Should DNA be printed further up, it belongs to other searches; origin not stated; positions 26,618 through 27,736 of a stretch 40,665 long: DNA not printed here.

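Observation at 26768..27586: Endolysin-coupled 272-aa protein may be a spanin of a new design (inner-membrane anchor, coiled coil, beta-barrel-like C-terminus)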

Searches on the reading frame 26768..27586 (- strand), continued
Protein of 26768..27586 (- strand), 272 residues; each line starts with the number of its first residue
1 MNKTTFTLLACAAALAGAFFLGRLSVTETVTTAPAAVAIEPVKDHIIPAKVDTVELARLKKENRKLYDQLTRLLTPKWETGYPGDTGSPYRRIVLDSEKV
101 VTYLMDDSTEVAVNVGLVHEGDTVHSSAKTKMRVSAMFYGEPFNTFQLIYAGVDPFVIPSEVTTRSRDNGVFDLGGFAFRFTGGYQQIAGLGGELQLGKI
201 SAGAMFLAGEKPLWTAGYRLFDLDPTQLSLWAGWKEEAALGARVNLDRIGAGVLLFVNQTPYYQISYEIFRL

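Call 52: search_protein_families(library=pfam, proteins=[L012:5382-5804:+, L012:5801-6004:+, L004:5667-5924:+, L004:4007-4315:+, L012:4949-5167:+, L009:534-1091:+, L001:491-1003:+, L007:2066-2512:+, L004:5209-5667:+], max_evalue=0.1)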
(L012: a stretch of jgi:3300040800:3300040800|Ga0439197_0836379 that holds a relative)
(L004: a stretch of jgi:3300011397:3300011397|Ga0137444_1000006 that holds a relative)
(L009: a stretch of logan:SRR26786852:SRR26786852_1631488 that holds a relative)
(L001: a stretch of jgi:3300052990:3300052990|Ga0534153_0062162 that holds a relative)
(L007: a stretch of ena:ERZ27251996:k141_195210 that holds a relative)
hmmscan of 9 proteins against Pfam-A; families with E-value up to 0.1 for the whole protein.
L012:5382-5804:+ (140 aa): 0 families

L012:5801-6004:+ (67 aa): 2 families
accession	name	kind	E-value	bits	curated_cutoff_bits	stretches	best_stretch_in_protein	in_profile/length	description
PF22269.2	TagH_SH3-like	-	0.0023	18.5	27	1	24-54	25-55/62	Teichoic acid transporter subunit TagH, SH3-like domain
PF19190.6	BACON_2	-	0.0075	16.6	25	1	25-65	6-51/94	Viral BACON domain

L004:5667-5924:+ (85 aa): 0 families

L004:4007-4315:+ (102 aa): 6 families
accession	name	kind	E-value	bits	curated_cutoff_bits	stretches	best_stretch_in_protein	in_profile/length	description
PF25450.1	Rab11-FIP3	-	0.0033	18.2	31.9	1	59-101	60-102/125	Rab11-FIP3-like domain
PF10805.13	DUF2730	-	0.014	15.9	24.9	1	29-100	16-89/102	Protein of unknown function (DUF2730)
PF10473.14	CENP-F_leu_zip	-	0.022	15.2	34.5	1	57-101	35-79/140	Leucine-rich repeats of kinetochore protein Cenp-F/LEK1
PF04977.20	DivIC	-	0.041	14.1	28.9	1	61-94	18-51/80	Septum formation initiator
PF19260.4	DUF5903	-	0.055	13.9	25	0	33-86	41-94/129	Family of unknown function (DUF5903)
PF04899.17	MbeD_MobD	-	0.058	14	21.6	0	65-101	33-69/70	MbeD/MobD like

L012:4949-5167:+ (72 aa): 0 families

L009:534-1091:+ (185 aa): 3 families
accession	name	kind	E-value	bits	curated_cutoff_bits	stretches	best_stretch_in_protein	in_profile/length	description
PF01464.25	SLT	-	4.2e-07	30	21.3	1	30-100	4-52/117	Transglycosylase SLT domain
PF11860.13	Muramidase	-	0.0078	16.9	22.3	0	81-101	86-106/175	N-acetylmuramidase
PF19489.4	SLT_4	-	0.024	14.7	27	1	22-58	31-67/184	Transglycosylase SLT domain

L001:491-1003:+ (170 aa): 1 family
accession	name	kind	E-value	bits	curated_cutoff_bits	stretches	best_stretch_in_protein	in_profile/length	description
PF18925.5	DUF5675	-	3.2e-33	114.4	26.7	1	34-151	2-113/114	Family of unknown function (DUF5675)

L007:2066-2512:+ (148 aa): 1 family
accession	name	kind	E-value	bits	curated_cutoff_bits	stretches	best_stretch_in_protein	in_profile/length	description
PF18925.5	DUF5675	-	1.1e-26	93.3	26.7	1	5-118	2-113/114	Family of unknown function (DUF5675)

L004:5209-5667:+ (152 aa): 1 family
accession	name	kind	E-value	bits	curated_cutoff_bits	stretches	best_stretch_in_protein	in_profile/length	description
PF18925.5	DUF5675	-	2.8e-23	82.4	26.7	1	5-128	2-112/114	Family of unknown function (DUF5675)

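Call 54: search_protein_families(library=phrogs, proteins=[L012:5382-5804:+, L012:5801-6004:+, L004:5667-5924:+, L004:4007-4315:+, L012:4949-5167:+, L012:5164-5385:+, L004:4312-4692:+, L004:4697-5116:+, L001:33-479:+, L009:272-484:+], max_evalue=0.01)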
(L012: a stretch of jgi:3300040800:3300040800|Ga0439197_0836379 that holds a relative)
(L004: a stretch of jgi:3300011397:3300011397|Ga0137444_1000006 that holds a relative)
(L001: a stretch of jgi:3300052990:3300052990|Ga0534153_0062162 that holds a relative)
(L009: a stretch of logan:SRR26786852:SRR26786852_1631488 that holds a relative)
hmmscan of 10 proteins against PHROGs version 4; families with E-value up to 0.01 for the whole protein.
L012:5382-5804:+ (140 aa): 0 families

L012:5801-6004:+ (67 aa): 0 families

L004:5667-5924:+ (85 aa): 0 families

L004:4007-4315:+ (102 aa): 3 families
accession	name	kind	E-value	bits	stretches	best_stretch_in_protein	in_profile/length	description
phrog_1009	-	unknown function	0.00099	20.2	1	24-99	14-80/103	-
phrog_8488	-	unknown function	0.0054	17.7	1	53-98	6-51/119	-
phrog_14909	-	head and packaging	0.0092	17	1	47-94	54-101/116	virion structural protein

L012:4949-5167:+ (72 aa): 0 families

L012:5164-5385:+ (73 aa): 0 families

L004:4312-4692:+ (126 aa): 0 families

L004:4697-5116:+ (139 aa): 0 families

L001:33-479:+ (148 aa): 0 families

L009:272-484:+ (70 aa): 0 families

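Call 55: search_solved_structures(query=L012:5382-5804:+, max_evalue=1)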
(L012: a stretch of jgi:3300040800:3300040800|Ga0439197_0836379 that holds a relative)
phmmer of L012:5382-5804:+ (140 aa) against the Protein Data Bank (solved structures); distinct sequences matched with E-value up to 1: 1.
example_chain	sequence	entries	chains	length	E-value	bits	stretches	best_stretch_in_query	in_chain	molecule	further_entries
1uky_A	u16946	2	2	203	0.97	12.8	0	59-91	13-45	URIDYLATE KINASE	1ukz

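Call 56: search_solved_structures(query=A1, max_evalue=10)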
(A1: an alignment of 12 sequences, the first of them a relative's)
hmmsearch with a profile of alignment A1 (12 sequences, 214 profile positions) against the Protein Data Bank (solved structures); distinct sequences matched with E-value up to 10: 15.
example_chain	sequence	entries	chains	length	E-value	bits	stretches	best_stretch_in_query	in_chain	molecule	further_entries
6qph_A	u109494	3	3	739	0.027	16.8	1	130-211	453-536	Photosystem I P700 chlorophyll a apoprotein A1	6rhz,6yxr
6sl5_A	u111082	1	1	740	0.027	16.8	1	130-211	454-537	Photosystem I P700 chlorophyll a apoprotein A1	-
9mgw_A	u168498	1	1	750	0.028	16.8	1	130-211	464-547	Photosystem I P700 chlorophyll a apoprotein A1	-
9mgz_A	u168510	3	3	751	0.028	16.8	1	130-211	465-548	Photosystem I P700 chlorophyll a apoprotein A1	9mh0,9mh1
8cmo_A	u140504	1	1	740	0.03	16.7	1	130-211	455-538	Photosystem I P700 chlorophyll a apoprotein A1 PsaA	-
7d0j_A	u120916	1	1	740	0.049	16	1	130-211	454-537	Photosystem I P700 chlorophyll a apoprotein A1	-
7bgi_A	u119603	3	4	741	0.049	16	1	130-211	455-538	Photosystem I P700 chlorophyll a apoprotein A1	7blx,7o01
9se6_A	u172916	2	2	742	0.049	16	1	130-211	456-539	Photosystem I P700 chlorophyll a apoprotein A1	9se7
6ijj_A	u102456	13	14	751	0.05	15.9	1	130-211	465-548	PsaA | Photosystem I P700 chlorophyll a apoprotein A1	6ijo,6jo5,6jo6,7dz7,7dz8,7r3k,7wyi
7yca_A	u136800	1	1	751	0.24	13.7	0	130-211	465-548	Photosystem I P700 chlorophyll a apoprotein A1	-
6zzx_A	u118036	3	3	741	0.28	13.5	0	4-46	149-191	Photosystem I P700 chlorophyll a apoprotein A1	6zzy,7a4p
8bl6_A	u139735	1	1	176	0.31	13.4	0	87-125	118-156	dIG14-scdim-EF62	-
8bl3_A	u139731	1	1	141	0.33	13.3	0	89-125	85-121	scIg12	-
3aix_B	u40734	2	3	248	1.2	11.5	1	34-110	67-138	DNA polymerase sliding clamp B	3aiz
5x9x_A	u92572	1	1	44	1.8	10.9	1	49-76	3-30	Metabotropic GABA-B receptor subtype 1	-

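Call 60: fold_search(model_id=the predicted structure, library=viral)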
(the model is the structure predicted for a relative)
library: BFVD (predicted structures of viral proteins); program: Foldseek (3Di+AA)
matches with E <= 10: 674; with E <= 0.001: 0
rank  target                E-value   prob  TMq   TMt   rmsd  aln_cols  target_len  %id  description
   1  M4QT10                1.6e-03  1.00  0.28  0.49   4.3       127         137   10  (no name in the UniProt tables at hand)
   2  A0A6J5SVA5            6.1e-03  0.89  0.21  0.24  13.3       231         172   12  Uncharacterized protein [uncultured Caudovirales phage]
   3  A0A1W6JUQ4            1.2e-02  0.99  0.27  0.34  20.3       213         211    9  Uncharacterized protein [Vibrio phage pVco-5]
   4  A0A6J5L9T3            1.5e-02  0.16  0.12  0.06  24.0       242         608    9  Autotransporter beta-domain containing protein [uncultured Caudovirales phage]
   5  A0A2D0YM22            1.7e-02  1.00  0.26  0.41   4.3       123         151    7  Uncharacterized protein [Vibrio phage JSF10]
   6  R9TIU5                1.8e-02  1.00  0.25  0.36   9.8       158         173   11  Outer membrane protein beta-barrel domain-containing protein [Vibrio phage nt-1]
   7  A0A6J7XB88            2.0e-02  1.00  0.22  0.33   6.1       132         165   13  Outer membrane protein beta-barrel domain-containing protein [uncultured Caudovirales phage]
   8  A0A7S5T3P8            2.1e-02  1.00  0.24  0.41   4.7       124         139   10  (no name in the UniProt tables at hand)
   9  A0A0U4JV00            2.3e-02  1.00  0.27  0.47   5.2       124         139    4  (no name in the UniProt tables at hand)
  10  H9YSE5                2.6e-02  0.60  0.17  0.23  17.3       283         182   12  (no name in the UniProt tables at hand)
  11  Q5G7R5                2.8e-02  1.00  0.26  0.53   3.9       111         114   16  (no name in the UniProt tables at hand)
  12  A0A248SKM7            2.8e-02  1.00  0.26  0.41   6.0       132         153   11  (no name in the UniProt tables at hand)
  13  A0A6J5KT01            3.3e-02  0.60  0.18  0.25  32.8       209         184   12  Uncharacterized protein [uncultured Caudovirales phage]
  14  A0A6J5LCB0            3.5e-02  0.98  0.24  0.09  33.2       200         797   11  Large polyvalent protein associated domain-containing protein [uncultured Caudovirales phage]
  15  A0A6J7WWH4            4.0e-02  0.47  0.19  0.24  36.6       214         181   10  Uncharacterized protein [uncultured Caudovirales phage]
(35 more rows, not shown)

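Call 61: find_encoding_contigs(protein=P0007, flank=6000, max_places=2)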
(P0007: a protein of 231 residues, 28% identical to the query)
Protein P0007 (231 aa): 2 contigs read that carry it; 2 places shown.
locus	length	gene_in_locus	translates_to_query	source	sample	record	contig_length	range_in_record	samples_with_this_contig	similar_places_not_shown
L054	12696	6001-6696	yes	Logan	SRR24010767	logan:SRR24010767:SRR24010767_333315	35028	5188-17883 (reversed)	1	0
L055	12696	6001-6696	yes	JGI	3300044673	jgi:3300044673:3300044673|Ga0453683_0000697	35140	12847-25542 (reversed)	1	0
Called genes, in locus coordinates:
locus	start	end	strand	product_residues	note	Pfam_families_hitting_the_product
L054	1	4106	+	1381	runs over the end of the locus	PF00704:Glyco_hydro_18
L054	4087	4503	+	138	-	-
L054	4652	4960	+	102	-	-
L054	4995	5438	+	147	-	-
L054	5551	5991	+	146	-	PF18925:DUF5675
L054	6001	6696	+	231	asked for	-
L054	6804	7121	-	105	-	PF13248:Zn_ribbon_3 (weak), PF22747:Zn_ribbon_DUF2089 (weak)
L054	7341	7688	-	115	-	-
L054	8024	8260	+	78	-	-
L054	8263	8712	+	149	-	-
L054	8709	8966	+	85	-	-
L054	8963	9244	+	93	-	-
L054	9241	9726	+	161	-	-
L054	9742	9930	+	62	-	-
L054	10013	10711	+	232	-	-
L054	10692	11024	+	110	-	-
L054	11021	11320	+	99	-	-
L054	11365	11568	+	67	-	-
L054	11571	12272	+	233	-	PF02195:ParB_N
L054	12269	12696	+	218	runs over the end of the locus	-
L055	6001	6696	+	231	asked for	-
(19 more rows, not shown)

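Call 62: find_encoding_contigs(protein=P0009, flank=6000, max_places=2)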
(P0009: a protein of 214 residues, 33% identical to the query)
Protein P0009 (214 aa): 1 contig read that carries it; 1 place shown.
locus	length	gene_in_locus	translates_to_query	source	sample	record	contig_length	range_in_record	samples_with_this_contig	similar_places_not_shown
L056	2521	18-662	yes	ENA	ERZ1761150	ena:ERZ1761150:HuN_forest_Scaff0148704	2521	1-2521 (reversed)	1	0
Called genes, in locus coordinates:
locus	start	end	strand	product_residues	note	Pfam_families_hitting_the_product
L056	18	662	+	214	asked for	-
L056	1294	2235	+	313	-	-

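Call 64: find_encoding_contigs(protein=P0010, flank=6000, max_places=2)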
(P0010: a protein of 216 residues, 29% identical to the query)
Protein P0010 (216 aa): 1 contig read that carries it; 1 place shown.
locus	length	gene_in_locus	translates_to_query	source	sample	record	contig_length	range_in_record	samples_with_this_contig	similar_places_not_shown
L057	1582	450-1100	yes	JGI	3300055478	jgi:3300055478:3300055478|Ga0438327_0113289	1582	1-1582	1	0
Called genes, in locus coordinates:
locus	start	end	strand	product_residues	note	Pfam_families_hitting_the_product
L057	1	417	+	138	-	?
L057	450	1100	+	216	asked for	-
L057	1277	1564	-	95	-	PF00589:Phage_integrase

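Call 65: find_encoding_contigs(protein=P0011, flank=6000, max_places=2)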
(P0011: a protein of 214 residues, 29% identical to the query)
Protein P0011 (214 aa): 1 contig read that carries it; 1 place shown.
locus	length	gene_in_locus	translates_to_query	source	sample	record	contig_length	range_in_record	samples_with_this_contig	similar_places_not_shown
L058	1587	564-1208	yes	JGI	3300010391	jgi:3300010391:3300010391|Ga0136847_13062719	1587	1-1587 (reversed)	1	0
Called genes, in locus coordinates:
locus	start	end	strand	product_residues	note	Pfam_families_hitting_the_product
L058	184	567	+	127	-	PF18925:DUF5675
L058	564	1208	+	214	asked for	-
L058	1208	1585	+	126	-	?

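Call 66: find_encoding_contigs(protein=P0012, flank=6000, max_places=2)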
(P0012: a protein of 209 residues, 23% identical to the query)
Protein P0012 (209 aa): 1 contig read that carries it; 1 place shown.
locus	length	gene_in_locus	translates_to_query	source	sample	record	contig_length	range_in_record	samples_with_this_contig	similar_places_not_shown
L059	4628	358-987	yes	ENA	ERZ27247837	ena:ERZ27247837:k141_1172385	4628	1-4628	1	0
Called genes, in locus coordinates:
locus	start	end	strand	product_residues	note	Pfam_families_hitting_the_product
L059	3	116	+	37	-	?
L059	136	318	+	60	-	-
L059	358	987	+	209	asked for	-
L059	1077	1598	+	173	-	-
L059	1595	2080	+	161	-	-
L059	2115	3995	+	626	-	-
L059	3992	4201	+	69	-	-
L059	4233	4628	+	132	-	?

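Call 68: search_protein_families(library=pfam, proteins=[L057:1-417:+, L059:1077-1598:+, L008:3-215:+, L058:1208-1585:+, L059:136-318:+, L054:4995-5438:+, L054:4087-4503:+], max_evalue=0.01)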
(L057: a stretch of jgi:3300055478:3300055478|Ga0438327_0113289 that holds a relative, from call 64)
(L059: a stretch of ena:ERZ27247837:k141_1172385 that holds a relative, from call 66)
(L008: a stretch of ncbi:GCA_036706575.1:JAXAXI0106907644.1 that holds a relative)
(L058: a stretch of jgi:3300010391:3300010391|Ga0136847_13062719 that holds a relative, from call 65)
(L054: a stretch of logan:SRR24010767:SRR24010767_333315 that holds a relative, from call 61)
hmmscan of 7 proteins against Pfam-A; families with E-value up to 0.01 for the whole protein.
L057:1-417:+ (138 aa): 1 family
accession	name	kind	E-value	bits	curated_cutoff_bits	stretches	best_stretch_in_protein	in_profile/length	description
PF05838.17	Glyco_hydro_108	-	4.1e-22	78.9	21.2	1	2-77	3-85/85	Glycosyl hydrolase 108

L059:1077-1598:+ (173 aa): 1 family
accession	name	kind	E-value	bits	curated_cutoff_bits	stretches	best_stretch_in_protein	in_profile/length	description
PF01464.25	SLT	-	0.00013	22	21.3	1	12-81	5-52/117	Transglycosylase SLT domain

L008:3-215:+ (70 aa): 0 families

L058:1208-1585:+ (126 aa): 0 families

L059:136-318:+ (60 aa): 0 families

L054:4995-5438:+ (147 aa): 0 families

L054:4087-4503:+ (138 aa): 1 family
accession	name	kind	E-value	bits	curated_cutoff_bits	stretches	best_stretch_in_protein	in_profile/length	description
PF20078.4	DUF6473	-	0.0091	15.7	27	0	66-124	195-253/274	Domain of unknown function (DUF6473)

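Call 71: search_protein_families(library=pfam, alignment_id=A1, max_evalue=5)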
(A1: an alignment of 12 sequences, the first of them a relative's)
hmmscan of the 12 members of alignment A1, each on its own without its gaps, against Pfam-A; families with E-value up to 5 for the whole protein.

A. member 1, P0001 (272 aa): 0 families

B. families by the number of members that match (of 12 scanned): 6 families
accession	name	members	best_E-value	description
PF07398.16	MDMPI_C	1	0.052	MDMPI C-terminal domain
PF21705.3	p55_CTD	1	0.055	p55, C-terminal domain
PF22689.1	FGAR-AT_PurM_N-like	1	0.1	FGAR-AT PurM_N-like domain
PF03521.19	Kv2channel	1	0.17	Kv2 voltage-gated K+ channel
PF07283.16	TrbH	1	0.2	Conjugal transfer protein TrbH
PF00570.28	HRDC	1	0.22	HRDC domain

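Call 72: search_protein_families(library=phrogs, alignment_id=A1, max_evalue=1)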
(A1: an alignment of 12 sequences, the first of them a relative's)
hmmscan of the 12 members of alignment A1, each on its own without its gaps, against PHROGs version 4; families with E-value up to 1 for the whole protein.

A. member 1, P0001 (272 aa): 1 family
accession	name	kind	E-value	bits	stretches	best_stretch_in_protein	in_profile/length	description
phrog_25597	-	unknown function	0.024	15.6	0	7-42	2-33/40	-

B. families by the number of members that match (of 12 scanned): 15 families
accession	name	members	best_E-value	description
phrog_1026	-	1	0.018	Rz-like spanin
phrog_25597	-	1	0.024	-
phrog_17730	-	1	0.064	-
phrog_3426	-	1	0.07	-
phrog_6823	-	1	0.15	-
phrog_36344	-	1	0.16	-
phrog_275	-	1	0.16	-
phrog_1378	-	1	0.19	-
phrog_26834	-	1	0.19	-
phrog_21042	-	1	0.24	-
phrog_16020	-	1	0.29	-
phrog_27992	-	1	0.31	-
phrog_26990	-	1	0.34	-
phrog_20669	-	1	0.38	-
phrog_12958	-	1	0.44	-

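Call 73: search_dna_similar(query=P0001, collection=phages, mode=protein, max_evalue=1, max_rows=10)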
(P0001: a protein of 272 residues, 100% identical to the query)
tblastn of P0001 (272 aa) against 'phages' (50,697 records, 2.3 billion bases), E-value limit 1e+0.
No match.

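Call 74: search_dna_similar(query=P0006, collection=phages, mode=protein, max_evalue=1, max_rows=10)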
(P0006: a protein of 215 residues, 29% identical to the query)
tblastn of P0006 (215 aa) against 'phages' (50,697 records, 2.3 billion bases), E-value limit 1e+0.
Records with a match: 1; places in all: 1; records where one place covers at least 80% of the query: 0.
Best place of each record, by identity: <60% 1.
By first word of the organism name: Serratia 1.
By host as written in the record: Serratia marcescens 1.
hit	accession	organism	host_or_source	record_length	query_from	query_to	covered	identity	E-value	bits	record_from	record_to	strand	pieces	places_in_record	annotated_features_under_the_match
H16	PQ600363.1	Serratia phage WSPA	Serratia marcescens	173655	120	154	16%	48.6%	4e-1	37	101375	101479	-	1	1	dCTP pyrophosphatase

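Call 75: find_related_loci(query=P0001, collection=viral_contigs, flank=5000)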
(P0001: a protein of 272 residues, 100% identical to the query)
Query P0001 (272 aa) in viral_contigs; peptide patterns used: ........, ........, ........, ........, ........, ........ (x = any residue, [..] = any of these).
8 stretches matched a pattern, but none encodes a relative of the query by tblastn (E <= 1e-3).

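Call 76: find_related_loci(query=P0003, collection=viral_contigs, flank=5000)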
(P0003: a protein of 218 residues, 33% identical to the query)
Query P0003 (218 aa) in viral_contigs; peptide patterns used: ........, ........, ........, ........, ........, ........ (x = any residue, [..] = any of these).
41 stretches matched a pattern; 1 encode a relative of the query (tblastn E <= 1e-3); 1 distinct loci.
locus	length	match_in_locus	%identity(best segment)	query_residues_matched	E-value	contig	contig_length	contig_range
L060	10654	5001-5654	100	1-218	2e-146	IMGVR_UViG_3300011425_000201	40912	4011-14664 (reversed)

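Call 94: predict_structure(alignment_id=A3)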
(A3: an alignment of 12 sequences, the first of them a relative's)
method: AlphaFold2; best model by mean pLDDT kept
length: 224 residues; sequences in the alignment: 12
mean_pLDDT: 64.1   pTM: 0.33
mean pLDDT of the five models: 64.1, 60.6, 56.9, 52.7, 52.0
residues with pLDDT >= 90: 0; 70-90: 93; 50-70: 77; < 50: 54
segments of 3 or more residues with pLDDT < 50: 36-54, 74-76, 78-93, 166-176
pLDDT, mean of each block of 10 residues (from residue 1): 80 82 56 50 34 51 62 50 43 53 77 78 67 81 66 75 52 54 63 80 81 79 57
secondary structure, 60 per line:
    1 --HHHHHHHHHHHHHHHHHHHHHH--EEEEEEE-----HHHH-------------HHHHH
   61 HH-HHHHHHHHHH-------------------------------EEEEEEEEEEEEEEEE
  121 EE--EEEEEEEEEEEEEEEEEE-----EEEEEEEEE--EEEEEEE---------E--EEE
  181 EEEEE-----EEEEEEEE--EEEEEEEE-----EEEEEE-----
elements in order: H3-24 E27-33 H39-42 H56-62 H64-73 E105-122 E125-142 E148-156 E159-165 E178-185 E191-198 E201-208 E214-219
